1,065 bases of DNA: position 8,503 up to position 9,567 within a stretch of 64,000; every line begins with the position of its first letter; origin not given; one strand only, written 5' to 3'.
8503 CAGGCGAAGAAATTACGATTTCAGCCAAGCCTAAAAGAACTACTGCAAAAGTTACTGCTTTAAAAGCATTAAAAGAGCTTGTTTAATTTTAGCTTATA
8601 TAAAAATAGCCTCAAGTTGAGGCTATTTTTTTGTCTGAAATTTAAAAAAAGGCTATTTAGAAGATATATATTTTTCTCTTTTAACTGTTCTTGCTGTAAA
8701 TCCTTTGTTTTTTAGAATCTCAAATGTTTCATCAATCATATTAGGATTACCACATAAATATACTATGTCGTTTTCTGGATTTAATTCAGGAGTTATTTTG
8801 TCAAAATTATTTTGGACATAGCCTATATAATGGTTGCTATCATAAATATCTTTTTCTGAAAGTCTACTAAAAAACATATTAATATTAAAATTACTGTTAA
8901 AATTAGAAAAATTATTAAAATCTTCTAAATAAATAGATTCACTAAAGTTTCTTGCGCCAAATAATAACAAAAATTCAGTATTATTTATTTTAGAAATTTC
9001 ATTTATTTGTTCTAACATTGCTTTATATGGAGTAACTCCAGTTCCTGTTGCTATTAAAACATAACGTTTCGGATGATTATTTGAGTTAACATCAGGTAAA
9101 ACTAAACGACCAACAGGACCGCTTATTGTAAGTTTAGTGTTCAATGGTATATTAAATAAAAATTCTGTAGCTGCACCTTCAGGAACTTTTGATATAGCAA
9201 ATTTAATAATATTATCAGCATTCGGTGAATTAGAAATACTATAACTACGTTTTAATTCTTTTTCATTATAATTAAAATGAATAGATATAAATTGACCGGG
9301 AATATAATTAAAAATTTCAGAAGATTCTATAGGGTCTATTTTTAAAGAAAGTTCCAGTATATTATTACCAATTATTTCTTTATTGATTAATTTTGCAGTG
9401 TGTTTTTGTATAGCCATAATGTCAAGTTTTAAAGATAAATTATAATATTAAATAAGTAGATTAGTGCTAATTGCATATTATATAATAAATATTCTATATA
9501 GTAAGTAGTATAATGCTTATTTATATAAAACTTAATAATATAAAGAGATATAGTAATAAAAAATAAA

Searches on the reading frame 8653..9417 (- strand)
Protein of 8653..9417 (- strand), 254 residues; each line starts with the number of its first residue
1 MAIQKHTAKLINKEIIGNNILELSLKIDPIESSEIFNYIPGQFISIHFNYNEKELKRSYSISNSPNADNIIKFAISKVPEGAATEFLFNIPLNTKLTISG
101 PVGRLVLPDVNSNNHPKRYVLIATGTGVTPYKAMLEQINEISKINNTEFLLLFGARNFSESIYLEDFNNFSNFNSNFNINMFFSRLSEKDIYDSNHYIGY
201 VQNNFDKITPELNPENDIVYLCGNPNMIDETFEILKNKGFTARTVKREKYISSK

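Call 64: search_protein_families(library=pfam, proteins=[window:8653-9417:-], max_evalue=0.001)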
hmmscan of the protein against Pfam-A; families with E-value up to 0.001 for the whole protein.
window:8653-9417:- (254 aa): 2 families
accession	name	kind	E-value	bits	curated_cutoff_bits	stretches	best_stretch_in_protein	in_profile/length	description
PF00175.26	NAD_binding_1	-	2.1e-15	57.8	22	1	121-230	1-106/109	Oxidoreductase NAD-binding domain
PF00970.30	FAD_binding_6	-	5.7e-14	52.7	21.1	1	8-105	2-97/99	Oxidoreductase FAD-binding domain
